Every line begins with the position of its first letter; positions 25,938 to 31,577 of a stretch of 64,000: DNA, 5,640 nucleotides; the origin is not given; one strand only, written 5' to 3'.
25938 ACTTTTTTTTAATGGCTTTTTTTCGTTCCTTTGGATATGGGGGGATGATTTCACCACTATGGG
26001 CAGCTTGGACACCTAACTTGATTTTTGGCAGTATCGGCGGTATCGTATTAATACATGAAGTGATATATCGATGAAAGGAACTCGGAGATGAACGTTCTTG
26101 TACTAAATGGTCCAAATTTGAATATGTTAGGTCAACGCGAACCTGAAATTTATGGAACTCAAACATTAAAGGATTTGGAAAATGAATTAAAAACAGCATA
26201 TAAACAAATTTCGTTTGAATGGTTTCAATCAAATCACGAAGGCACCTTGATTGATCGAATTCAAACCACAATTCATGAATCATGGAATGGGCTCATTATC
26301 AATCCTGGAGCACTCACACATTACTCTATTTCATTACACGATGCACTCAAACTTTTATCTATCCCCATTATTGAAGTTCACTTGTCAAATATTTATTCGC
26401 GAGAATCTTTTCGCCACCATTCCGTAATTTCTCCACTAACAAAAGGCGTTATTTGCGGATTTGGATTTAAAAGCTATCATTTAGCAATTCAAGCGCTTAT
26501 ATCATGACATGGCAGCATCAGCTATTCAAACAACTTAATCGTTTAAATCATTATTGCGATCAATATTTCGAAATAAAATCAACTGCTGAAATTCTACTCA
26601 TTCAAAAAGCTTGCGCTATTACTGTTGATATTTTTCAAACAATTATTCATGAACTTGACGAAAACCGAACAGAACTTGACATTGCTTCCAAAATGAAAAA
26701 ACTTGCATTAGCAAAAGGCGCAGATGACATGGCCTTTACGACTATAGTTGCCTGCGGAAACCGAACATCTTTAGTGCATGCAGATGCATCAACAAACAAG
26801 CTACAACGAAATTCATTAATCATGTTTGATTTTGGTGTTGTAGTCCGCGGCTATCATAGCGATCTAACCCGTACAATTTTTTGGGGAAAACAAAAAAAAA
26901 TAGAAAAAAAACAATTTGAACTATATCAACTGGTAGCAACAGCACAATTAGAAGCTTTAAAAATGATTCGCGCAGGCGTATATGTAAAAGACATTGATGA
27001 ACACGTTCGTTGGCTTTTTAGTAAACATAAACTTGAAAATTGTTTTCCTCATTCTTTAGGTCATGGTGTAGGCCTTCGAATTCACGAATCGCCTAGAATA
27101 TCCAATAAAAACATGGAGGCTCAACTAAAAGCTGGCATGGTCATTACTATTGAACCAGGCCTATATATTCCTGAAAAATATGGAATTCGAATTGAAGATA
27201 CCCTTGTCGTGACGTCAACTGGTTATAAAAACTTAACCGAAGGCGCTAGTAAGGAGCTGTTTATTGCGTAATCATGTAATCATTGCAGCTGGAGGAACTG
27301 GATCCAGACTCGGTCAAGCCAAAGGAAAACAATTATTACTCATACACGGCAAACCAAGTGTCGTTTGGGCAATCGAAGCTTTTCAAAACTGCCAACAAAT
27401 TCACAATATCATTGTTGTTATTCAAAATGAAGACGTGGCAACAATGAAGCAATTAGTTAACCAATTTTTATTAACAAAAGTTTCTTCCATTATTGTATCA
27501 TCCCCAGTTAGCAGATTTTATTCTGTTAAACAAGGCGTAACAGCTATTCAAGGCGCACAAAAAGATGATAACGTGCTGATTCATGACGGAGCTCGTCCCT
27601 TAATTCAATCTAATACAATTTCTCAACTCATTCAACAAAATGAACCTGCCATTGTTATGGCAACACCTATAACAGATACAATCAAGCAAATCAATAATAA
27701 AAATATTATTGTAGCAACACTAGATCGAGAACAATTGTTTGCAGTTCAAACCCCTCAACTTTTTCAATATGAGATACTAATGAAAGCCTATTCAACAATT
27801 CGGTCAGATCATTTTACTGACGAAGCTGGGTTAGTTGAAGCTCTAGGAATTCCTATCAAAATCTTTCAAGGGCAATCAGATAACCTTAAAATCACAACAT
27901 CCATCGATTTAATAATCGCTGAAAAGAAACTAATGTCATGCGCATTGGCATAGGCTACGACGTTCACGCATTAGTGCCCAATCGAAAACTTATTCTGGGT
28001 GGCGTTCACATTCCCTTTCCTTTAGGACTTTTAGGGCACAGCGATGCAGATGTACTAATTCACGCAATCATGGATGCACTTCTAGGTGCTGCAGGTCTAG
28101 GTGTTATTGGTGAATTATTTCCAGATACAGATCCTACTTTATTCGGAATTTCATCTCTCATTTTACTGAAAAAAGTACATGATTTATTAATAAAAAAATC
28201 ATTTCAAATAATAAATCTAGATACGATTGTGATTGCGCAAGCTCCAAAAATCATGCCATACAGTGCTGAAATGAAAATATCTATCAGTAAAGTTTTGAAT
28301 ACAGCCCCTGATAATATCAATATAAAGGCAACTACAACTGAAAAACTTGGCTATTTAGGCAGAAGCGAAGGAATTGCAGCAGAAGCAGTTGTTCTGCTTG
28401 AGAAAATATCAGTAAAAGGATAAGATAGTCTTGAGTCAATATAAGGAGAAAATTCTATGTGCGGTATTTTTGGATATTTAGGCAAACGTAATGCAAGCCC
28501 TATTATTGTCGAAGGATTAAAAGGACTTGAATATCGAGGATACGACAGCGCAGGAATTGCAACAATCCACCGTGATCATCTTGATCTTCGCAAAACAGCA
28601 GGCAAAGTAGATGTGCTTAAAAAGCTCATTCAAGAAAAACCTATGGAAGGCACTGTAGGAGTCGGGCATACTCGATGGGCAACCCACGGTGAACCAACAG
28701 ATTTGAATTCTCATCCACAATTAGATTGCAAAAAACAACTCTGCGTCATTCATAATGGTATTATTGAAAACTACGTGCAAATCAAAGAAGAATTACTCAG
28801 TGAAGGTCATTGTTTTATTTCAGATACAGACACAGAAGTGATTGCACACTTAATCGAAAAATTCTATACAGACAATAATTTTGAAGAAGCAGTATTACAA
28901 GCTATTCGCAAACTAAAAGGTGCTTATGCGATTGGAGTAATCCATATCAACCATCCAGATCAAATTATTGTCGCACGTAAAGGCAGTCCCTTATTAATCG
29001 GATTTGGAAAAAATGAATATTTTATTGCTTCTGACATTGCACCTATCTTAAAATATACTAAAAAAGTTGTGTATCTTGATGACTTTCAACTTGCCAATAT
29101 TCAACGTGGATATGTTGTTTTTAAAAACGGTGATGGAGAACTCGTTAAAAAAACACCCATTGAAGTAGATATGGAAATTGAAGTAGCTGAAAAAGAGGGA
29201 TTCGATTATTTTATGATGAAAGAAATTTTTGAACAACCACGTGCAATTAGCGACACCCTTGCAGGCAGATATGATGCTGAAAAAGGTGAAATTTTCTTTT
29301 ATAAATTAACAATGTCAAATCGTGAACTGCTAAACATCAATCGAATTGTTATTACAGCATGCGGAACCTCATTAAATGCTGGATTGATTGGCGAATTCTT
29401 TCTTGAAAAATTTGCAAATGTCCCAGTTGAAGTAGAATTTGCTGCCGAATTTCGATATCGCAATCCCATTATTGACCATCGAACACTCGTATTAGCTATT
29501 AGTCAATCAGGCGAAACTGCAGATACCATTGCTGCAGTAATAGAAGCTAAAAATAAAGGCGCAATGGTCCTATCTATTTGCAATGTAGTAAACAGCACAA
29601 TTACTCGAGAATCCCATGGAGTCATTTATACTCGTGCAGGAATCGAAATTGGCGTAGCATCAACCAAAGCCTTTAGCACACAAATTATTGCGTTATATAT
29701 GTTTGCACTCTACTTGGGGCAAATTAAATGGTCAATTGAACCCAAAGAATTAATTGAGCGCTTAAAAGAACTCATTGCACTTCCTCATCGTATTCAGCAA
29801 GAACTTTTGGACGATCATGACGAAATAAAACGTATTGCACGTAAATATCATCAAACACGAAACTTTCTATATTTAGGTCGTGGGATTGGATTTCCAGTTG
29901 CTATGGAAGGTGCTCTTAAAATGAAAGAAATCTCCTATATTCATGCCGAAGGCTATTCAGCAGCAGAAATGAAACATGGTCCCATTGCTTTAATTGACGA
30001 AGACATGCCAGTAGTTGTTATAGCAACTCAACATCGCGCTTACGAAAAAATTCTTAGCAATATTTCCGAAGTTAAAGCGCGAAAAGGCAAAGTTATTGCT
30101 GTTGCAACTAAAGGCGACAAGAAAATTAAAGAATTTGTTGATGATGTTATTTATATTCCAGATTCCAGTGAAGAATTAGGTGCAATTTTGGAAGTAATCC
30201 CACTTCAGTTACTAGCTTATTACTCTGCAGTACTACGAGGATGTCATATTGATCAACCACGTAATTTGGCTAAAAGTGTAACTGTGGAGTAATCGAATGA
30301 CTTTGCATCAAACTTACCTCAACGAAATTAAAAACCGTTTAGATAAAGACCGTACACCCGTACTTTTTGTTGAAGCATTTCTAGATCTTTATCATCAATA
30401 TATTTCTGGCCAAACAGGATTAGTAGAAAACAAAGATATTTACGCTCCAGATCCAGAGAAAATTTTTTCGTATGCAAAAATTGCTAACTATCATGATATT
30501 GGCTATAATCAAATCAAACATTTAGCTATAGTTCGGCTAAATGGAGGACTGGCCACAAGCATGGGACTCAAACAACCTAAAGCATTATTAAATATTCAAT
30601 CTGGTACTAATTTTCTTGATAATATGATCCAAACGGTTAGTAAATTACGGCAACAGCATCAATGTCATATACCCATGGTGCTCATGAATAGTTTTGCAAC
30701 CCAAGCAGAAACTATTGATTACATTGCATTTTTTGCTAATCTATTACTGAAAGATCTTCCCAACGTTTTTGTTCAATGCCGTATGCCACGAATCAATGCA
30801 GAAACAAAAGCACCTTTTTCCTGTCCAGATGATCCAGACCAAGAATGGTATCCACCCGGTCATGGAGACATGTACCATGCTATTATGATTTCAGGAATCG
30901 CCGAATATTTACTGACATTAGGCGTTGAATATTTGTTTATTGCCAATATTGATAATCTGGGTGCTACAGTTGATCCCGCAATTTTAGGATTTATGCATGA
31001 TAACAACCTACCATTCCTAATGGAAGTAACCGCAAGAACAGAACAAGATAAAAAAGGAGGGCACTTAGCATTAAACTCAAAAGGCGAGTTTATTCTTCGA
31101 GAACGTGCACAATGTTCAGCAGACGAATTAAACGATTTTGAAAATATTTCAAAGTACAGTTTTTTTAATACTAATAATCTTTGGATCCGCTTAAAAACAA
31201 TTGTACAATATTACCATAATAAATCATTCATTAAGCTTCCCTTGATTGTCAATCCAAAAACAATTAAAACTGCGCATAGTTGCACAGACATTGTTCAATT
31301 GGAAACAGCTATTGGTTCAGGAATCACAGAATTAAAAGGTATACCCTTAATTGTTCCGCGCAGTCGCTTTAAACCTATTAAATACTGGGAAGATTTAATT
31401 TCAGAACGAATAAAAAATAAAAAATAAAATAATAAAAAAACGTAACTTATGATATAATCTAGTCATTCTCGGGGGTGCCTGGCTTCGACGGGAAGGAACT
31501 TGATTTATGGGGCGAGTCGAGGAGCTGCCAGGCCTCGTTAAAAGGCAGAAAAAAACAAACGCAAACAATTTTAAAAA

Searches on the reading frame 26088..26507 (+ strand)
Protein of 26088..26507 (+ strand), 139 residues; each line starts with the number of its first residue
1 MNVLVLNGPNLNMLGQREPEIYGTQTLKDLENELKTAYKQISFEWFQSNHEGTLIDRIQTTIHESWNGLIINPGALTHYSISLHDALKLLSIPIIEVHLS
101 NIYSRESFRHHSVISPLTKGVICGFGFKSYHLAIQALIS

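Call 14: search_protein_families(library=pfam, proteins=[window:26088-26507:+], max_evalue=0.00001)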
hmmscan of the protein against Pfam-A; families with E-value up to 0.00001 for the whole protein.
window:26088-26507:+ (139 aa): 1 family
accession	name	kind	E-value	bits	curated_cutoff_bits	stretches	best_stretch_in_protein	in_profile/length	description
PF01220.24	DHquinase_II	-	1.7e-58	196.7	23.3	1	3-137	2-137/138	Dehydroquinase class II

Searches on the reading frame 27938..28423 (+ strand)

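Call 14: search_protein_families(library=pfam, proteins=[window:27938-28423:+], max_evalue=0.00001)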
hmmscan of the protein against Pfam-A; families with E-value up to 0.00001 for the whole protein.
window:27938-28423:+ (161 aa): 1 family
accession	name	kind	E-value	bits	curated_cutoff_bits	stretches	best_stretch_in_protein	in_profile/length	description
PF02542.21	YgbB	-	1.5e-63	214.2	26.7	1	1-154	1-154/155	YgbB family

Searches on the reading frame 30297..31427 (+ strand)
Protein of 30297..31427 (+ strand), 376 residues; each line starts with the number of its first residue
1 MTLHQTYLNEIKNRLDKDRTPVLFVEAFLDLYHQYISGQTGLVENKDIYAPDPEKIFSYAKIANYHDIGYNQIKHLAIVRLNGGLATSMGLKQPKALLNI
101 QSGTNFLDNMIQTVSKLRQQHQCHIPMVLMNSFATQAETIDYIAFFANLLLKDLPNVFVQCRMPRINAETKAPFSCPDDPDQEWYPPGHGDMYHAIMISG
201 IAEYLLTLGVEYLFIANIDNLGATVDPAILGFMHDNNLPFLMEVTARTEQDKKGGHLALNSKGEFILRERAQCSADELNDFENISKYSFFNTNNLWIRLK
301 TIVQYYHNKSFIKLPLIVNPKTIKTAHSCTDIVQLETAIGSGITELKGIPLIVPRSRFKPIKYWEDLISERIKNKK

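Call 14: search_protein_families(library=pfam, proteins=[window:30297-31427:+], max_evalue=0.00001)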
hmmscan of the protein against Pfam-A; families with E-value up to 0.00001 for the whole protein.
window:30297-31427:+ (376 aa): 1 family
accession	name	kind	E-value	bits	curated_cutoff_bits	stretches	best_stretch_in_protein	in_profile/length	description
PF01704.24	UDPGP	-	7.7e-103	344.8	22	1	26-369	2-343/413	UTP--glucose-1-phosphate uridylyltransferase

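Call 79: search_solved_structures(query=window:30297-31427:+, max_evalue=1e-10)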
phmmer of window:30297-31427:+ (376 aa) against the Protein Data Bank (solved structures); distinct sequences matched with E-value up to 1e-10: 16.
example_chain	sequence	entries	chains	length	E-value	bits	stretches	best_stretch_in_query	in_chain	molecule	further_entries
3gue_A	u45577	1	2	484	1.2e-73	251.6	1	37-371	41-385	UTP-glucose-1-phosphate uridylyltransferase 2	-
2i5k_A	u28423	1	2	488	5.9e-67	229.6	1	25-368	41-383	UTP--glucose-1-phosphate uridylyltransferase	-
2oef_A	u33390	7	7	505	4.7e-66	226.6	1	73-371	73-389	UTP-glucose-1-phosphate uridylyltransferase 2, putative | UDP-glucose pyrophosphorylase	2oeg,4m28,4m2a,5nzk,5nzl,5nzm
5nzh_A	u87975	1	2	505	4.7e-66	226.6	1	73-371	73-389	UDP-glucose pyrophosphorylase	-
5nzj_A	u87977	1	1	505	7.8e-66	225.9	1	75-371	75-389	UDP-glucose pyrophosphorylase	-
4m2b_A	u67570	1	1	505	1.7e-65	224.8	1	73-371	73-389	UDP-glucose pyrophosphorylase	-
1z90_A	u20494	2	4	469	3.2e-65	223.9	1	27-368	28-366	AT3g03250 protein | Probable UTP-glucose-1-phosphate uridylyltransferase 2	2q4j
5nzi_A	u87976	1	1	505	3.2e-65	223.9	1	73-371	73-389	UDP-glucose pyrophosphorylase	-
2icx_A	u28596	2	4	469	3.3e-65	223.9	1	27-368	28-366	Probable UTP-glucose-1-phosphate uridylyltransferase 2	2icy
8c0b_A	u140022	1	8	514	4e-65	223.6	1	26-368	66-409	UTP--glucose-1-phosphate uridylyltransferase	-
5nzg_A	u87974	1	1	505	4.4e-65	223.4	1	73-371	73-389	UDP-glucose pyrophosphorylase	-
4j18_A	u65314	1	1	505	1.6e-64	221.6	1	73-371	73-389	UDP-glucose pyrophosphorylase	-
7ppr_A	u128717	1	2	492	1.5e-63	218.4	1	26-368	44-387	UTP--glucose-1-phosphate uridylyltransferase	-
5weg_A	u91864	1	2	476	2.6e-63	217.6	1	27-368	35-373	UTP--glucose-1-phosphate uridylyltransferase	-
4r7p_A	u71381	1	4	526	7.7e-63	216.1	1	26-368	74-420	UTP--glucose-1-phosphate uridylyltransferase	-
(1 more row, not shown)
